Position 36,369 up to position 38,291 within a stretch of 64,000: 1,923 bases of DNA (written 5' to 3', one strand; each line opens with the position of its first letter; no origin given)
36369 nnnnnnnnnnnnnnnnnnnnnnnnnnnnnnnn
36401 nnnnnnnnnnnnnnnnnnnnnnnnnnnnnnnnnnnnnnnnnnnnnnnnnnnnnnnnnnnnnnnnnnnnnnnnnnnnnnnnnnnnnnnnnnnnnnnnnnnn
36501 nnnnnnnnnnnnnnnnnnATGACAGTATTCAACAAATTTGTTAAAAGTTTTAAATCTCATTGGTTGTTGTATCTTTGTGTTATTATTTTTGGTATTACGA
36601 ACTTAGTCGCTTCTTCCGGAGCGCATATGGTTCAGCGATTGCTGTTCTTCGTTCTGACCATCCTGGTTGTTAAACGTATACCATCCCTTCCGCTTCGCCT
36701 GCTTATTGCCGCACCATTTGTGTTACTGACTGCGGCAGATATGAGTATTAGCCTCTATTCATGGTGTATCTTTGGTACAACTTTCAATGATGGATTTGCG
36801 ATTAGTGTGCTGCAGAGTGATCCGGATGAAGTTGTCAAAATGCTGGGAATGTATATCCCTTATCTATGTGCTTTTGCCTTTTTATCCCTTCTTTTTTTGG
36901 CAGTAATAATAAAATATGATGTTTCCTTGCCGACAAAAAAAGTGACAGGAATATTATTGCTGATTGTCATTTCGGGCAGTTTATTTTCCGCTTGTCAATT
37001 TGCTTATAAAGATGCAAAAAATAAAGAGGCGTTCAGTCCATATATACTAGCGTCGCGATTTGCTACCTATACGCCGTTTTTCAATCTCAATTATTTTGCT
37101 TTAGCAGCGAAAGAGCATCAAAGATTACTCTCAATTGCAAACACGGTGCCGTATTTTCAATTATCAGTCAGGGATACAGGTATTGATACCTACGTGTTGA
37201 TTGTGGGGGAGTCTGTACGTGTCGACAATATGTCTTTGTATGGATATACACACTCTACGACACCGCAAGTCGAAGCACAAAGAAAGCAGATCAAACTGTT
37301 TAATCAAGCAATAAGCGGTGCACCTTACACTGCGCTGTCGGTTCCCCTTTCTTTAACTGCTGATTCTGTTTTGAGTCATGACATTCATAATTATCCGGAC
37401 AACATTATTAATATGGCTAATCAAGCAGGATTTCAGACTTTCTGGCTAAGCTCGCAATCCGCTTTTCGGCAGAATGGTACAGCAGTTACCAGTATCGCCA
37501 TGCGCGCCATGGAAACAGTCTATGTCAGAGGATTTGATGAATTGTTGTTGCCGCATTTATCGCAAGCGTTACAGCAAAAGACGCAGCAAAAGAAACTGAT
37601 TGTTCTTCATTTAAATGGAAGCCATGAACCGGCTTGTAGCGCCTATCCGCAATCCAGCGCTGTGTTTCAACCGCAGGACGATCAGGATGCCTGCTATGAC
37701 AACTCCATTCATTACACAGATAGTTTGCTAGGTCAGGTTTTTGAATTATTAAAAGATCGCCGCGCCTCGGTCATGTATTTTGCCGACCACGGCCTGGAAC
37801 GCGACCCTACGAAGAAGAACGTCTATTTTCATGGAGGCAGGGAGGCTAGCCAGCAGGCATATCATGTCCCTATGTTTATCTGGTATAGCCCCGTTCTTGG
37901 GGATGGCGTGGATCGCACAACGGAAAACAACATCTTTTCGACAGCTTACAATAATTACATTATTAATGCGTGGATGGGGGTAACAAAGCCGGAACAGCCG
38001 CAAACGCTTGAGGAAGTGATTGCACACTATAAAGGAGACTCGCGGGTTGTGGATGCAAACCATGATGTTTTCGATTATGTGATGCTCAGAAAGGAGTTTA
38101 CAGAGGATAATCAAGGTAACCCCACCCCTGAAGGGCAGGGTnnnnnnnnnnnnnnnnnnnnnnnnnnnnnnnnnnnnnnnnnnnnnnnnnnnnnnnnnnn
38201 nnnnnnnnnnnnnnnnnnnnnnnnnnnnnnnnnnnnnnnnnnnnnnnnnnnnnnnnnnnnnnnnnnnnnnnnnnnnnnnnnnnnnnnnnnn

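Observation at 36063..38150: AT-rich segment beside tRNA-Leu carrying the uncharacterised EptA-family gene yhbX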

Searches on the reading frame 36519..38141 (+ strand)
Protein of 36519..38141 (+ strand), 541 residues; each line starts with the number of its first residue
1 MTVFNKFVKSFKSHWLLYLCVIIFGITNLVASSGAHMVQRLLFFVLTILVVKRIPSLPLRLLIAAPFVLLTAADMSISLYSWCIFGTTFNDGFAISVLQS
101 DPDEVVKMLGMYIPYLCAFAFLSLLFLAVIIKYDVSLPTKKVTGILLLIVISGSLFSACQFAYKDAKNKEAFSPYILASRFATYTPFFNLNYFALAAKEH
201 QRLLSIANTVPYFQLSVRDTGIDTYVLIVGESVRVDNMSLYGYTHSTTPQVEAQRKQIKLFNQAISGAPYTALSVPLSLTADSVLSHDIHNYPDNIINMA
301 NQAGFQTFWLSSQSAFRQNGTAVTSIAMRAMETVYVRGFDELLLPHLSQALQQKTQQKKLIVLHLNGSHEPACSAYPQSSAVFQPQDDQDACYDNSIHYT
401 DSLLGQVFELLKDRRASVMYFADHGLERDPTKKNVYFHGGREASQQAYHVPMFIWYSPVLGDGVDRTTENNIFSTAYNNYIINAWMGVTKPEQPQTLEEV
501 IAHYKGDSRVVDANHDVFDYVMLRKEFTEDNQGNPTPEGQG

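Call 18: search_solved_structures(query=window:36519-38141:+, max_evalue=0.001, show_alignments=3)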
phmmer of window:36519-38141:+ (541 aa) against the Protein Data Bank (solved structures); distinct sequences matched with E-value up to 0.001: 17.
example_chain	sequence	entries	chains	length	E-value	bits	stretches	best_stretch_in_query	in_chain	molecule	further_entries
5zzu_A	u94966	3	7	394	4.3e-23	84.9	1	208-457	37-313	Phosphoethanolamine transferase EptC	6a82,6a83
5fgn_A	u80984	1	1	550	5.2e-23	84.6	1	41-460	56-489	lipooligosaccharide phosphoethanolamine transferase A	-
4kav_A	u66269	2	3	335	9.3e-19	70.5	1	225-460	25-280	YhbX/YhjW/YijP/YjdB family protein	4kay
4tn0_A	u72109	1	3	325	1.1e-18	70.2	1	225-458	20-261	UPF0141 protein yjdB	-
9nww_B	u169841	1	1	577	1.7e-12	49.9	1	41-459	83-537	Probable phosphatidylethanolamine transferase Mcr-1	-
6bne_A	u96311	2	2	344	1.4e-10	43.5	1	225-457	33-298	Phosphoethanolamine transferase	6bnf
5gov_B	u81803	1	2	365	2.8e-10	42.6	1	225-458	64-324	Probable phosphatidylethanolamine transferase Mcr-1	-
5grr_A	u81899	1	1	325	2.9e-10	42.5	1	225-459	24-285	Probable phosphatidylethanolamine transferase Mcr-1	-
6li5_A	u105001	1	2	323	2.9e-10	42.5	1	225-459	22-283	Probable phosphatidylethanolamine transferase Mcr-1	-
5lrm_A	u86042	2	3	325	3e-10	42.5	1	225-459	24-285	phosphatidylethanolamine transferase Mcr-1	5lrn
5zjv_A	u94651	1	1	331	3.1e-10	42.4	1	225-459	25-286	Probable phosphatidylethanolamine transferase Mcr-1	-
5k4p_A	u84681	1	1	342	3.2e-10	42.4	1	225-459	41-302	Probable phosphatidylethanolamine transferase Mcr-1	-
5ylc_A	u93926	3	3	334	3.2e-10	42.4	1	225-459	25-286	Probable phosphatidylethanolamine transferase Mcr-1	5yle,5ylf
6li4_A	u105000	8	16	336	3.3e-10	42.3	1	225-459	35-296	Probable phosphatidylethanolamine transferase Mcr-1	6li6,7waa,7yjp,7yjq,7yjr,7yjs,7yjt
6bnc_A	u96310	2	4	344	6.8e-10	41.3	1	225-457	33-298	Phosphoethanolamine transferase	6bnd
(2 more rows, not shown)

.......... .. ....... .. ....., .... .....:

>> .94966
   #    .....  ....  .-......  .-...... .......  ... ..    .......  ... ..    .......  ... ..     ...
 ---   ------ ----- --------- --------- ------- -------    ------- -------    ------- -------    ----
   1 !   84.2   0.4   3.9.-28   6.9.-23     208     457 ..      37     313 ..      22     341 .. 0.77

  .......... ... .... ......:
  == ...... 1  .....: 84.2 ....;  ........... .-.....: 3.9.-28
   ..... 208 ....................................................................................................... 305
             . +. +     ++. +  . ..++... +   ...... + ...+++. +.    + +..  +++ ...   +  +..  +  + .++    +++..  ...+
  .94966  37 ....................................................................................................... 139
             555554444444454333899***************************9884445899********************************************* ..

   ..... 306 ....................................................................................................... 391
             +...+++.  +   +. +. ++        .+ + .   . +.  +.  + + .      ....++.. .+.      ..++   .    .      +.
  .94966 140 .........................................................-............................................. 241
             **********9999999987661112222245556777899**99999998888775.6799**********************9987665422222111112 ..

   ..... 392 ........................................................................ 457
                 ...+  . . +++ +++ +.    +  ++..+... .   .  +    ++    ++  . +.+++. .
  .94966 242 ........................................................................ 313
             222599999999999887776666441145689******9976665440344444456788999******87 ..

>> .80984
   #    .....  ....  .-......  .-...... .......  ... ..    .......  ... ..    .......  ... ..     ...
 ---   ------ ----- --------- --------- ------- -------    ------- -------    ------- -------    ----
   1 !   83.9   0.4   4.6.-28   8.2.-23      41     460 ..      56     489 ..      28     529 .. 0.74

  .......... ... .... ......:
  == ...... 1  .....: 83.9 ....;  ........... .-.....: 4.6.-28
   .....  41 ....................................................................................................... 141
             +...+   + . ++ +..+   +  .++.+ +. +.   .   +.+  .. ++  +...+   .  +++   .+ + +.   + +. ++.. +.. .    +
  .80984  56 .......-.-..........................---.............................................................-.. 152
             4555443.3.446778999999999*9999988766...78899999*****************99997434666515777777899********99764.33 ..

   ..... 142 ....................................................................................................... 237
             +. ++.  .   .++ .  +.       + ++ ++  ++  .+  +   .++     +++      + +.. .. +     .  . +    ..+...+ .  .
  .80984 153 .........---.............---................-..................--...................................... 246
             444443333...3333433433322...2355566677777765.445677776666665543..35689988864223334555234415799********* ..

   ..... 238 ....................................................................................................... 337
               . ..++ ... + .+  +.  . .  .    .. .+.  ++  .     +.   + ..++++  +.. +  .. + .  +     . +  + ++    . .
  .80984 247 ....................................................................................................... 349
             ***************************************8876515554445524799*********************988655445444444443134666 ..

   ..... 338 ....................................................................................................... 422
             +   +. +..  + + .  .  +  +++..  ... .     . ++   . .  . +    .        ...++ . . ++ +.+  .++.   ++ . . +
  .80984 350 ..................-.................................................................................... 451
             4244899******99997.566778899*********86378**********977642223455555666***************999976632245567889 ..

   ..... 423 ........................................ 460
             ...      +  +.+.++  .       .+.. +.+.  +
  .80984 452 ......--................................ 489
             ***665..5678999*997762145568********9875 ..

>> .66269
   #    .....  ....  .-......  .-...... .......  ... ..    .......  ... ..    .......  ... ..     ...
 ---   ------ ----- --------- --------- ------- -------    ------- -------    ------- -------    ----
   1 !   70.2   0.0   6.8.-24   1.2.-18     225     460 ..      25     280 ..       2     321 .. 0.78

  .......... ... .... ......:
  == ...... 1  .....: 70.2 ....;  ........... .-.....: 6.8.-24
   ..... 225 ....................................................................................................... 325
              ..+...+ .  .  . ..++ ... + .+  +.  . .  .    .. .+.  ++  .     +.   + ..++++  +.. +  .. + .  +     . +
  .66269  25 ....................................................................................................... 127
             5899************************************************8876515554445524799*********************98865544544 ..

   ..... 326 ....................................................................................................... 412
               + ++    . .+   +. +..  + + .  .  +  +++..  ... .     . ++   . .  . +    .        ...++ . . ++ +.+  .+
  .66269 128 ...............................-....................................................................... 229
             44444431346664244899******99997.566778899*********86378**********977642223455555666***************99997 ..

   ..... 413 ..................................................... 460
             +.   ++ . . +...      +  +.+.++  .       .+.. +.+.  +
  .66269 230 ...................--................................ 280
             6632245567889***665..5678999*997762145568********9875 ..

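Call 19: search_protein_families(proteins=[window:36519-38141:+], library=ncbifam, max_evalue=0.001)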
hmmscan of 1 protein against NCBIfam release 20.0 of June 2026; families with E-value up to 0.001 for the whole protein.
window:36519-38141:+ (541 aa): 20 families
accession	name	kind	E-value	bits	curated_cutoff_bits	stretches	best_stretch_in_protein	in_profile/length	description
NF028537.1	P_eth_NH2_trans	domain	1.1e-43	149.6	500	1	38-459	50-483/527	phosphoethanolamine--lipid A transferase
NF007933.0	PRK10649.1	subfamily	3.7e-41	141.3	404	1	18-468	32-507/577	phosphoethanolamine transferase CptA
NF012179.0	CptA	domain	8e-36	123.8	900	1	31-472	27-499/556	phosphoethanolamine transferase CptA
NF007160.0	PRK09598.1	equivalog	6.6e-34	117.1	561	1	42-462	54-477/523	phosphoethanolamine--lipid A transferase EptA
NF008593.0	PRK11560.1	equivalog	3.7e-30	104.7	493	1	38-458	49-498/563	kdo(2)-lipid A phosphoethanolamine 7''-transferase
NF008619.0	PRK11598.1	equivalog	7.6e-25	87.4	660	1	54-458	69-490/546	phosphoethanolamine transferase EptA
NF047438.1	polymyxin_MCR12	exception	2.9e-19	68.8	1200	1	225-459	239-493/548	MCR-12 family phosphoethanolamine--lipid A transferase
NF033669.1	polymyxin_MCR8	exception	6e-19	68.4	1250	1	225-459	237-494/565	MCR-8 family phosphoethanolamine--lipid A transferase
NF053859.1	polymyxin_MCR13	exception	1e-16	61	1250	1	7-460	18-487/541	MCR-13 family phosphoethanolamine--lipid A transferase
NF033409.0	poly_MCR3_broad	equivalog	3.4e-16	58.9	1075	1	225-460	228-483/535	MCR-3-related phosphoethanolamine--lipid A transferase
NF033462.1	polymyxin_MCR4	exception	4e-16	58.8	1225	1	58-458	67-487/541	MCR-4 family phosphoethanolamine--lipid A transferase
NF033463.1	polymyxin_MCR5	exception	4.4e-16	58.6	1250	1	224-457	241-492/547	MCR-5 family phosphoethanolamine--lipid A transferase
NF033836.1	polymyxin_MCR9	exception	5.8e-16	58.2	1240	1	41-463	50-490/539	MCR-9 family phosphoethanolamine--lipid A transferase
NF033408.5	polymyxin_MCR3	exception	4.1e-15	55.3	1225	1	218-460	222-487/540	MCR-3 family phosphoethanolamine--lipid A transferase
NF033862.2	polymyxin_MCR10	exception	2.1e-14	53.1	1250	1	31-459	40-486/539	MCR-10 family phosphoethanolamine--lipid A transferase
NF033671.1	polymyxin_MCR7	exception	5.1e-14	51.7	1250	1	37-461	44-486/539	MCR-7 family phosphoethanolamine--lipid A transferase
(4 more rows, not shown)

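Call 21: profile_search(protein=window:36519-38141:+)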
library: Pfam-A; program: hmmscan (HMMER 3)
A. the first sequence (541 residues): domains with independent E <= 10: 2; with E <= 0.001: 1
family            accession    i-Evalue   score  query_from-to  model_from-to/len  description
Sulfatase         PF00884.28    3.8e-55   187.8     224-466         2-280/301  Sulfatase
DUF2585           PF10755.14       0.35    11.1      35-120        38-123/164  Protein of unknown function (DUF2585)
